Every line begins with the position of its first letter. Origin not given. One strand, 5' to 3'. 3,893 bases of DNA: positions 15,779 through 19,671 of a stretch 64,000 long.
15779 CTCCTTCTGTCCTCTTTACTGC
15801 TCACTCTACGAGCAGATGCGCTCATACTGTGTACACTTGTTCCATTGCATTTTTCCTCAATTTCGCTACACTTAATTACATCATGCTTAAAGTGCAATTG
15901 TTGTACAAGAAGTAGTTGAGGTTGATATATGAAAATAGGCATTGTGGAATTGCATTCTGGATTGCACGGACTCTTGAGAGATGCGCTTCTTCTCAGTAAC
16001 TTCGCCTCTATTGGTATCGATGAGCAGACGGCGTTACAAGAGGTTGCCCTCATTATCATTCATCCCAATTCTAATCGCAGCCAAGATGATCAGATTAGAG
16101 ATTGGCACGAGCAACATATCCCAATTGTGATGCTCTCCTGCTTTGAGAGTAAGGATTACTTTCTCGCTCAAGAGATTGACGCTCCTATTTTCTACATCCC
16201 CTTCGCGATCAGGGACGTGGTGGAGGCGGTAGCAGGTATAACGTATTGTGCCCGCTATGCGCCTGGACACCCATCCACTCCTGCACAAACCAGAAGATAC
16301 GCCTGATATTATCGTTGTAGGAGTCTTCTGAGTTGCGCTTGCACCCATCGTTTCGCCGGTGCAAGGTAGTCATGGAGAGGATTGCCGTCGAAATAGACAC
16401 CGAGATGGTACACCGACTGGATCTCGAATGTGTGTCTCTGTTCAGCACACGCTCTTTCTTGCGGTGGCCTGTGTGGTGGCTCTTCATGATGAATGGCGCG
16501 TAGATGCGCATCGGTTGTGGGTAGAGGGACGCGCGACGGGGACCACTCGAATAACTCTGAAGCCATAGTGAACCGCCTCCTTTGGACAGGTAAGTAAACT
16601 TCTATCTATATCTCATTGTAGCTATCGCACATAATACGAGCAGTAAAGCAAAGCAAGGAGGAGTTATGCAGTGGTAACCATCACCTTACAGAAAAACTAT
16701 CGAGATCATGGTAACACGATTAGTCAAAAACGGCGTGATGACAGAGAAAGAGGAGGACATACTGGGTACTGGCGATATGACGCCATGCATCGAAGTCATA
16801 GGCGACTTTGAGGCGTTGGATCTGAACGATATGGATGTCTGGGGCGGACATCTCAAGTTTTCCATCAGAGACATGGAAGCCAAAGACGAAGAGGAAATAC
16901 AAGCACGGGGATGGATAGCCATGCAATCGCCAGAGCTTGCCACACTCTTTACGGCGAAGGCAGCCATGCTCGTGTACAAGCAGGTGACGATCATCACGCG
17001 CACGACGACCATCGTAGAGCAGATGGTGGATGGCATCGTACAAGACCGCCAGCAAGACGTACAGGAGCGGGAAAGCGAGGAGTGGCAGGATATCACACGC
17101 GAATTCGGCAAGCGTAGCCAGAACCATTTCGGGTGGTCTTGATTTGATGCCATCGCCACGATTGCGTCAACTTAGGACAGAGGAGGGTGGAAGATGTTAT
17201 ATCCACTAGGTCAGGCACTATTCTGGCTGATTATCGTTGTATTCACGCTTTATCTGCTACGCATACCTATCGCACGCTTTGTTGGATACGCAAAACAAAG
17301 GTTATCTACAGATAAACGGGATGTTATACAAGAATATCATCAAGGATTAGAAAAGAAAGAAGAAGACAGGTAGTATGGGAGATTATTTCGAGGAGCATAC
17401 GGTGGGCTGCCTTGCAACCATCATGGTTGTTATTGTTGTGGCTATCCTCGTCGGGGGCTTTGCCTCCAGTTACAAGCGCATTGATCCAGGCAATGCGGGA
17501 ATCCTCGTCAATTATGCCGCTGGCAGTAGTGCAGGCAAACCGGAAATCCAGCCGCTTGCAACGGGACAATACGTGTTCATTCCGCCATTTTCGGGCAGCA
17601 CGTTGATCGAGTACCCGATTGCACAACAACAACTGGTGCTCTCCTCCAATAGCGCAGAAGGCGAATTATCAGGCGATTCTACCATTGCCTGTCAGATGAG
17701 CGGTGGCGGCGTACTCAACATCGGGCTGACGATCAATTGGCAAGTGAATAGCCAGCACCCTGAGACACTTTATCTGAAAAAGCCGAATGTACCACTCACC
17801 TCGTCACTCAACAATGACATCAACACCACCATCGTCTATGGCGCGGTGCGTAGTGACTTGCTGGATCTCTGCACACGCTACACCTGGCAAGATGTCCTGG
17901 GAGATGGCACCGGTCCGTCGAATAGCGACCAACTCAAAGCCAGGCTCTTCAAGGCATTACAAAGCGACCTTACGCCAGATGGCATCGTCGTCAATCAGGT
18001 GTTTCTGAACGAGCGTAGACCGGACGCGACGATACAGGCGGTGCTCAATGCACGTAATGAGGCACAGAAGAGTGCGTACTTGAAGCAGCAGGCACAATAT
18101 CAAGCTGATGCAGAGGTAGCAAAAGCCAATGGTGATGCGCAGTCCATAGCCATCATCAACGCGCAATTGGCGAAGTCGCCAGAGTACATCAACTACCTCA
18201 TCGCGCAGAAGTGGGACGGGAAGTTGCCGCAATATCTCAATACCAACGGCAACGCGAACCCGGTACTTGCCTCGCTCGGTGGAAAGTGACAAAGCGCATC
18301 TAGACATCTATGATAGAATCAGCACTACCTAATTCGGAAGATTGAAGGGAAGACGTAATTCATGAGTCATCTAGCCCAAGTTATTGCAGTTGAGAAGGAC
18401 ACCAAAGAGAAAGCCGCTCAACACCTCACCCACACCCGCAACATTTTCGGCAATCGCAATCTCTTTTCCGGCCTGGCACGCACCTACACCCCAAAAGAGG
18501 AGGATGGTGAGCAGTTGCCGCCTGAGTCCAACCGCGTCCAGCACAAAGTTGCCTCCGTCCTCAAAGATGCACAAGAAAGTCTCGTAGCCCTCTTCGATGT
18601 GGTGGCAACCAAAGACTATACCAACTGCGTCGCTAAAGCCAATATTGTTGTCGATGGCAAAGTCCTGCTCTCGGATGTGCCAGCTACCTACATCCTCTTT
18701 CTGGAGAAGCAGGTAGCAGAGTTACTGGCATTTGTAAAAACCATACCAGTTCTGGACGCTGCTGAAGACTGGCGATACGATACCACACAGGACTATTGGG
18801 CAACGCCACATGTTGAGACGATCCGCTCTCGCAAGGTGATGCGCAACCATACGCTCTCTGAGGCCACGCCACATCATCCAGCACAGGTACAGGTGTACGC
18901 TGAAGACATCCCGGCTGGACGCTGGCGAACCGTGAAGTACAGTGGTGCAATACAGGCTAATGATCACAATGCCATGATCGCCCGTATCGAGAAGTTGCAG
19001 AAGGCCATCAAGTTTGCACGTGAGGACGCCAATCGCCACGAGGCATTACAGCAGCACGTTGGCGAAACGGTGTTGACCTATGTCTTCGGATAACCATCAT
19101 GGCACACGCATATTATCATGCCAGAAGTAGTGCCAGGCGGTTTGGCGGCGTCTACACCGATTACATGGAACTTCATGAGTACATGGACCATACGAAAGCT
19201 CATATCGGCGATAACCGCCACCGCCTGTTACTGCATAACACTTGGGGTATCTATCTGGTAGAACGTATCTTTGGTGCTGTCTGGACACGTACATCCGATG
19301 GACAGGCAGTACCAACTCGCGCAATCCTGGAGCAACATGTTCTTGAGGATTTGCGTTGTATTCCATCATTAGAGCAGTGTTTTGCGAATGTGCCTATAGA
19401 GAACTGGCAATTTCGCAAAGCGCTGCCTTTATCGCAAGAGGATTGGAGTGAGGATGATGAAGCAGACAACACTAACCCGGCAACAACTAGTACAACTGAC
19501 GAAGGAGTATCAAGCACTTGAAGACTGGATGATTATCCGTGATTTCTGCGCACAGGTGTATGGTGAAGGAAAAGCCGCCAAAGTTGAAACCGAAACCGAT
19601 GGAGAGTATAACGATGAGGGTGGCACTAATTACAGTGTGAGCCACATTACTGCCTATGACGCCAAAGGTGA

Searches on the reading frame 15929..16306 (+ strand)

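Call 12: search_protein_families(library=pfam, proteins=[window:15929-16306:+], max_evalue=0.01)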
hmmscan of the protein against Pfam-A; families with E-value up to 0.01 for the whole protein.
window:15929-16306:+ (125 aa): 1 family
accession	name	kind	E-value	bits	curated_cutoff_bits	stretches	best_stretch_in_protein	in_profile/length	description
PF20102.4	DUF6492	-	0.0096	15.5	22.9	0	25-108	65-136/291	Family of unknown function (DUF6492)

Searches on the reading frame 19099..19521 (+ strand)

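Call 12: search_protein_families(library=pfam, proteins=[window:19099-19521:+], max_evalue=0.01)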
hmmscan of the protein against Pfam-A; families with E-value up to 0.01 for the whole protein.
window:19099-19521:+ (140 aa): 1 family
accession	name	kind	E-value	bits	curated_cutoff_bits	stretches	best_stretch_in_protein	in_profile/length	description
PF21866.1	DUF6915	-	1.9e-35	121.5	27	1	2-103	1-101/102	Domain of unknown function (DUF6915)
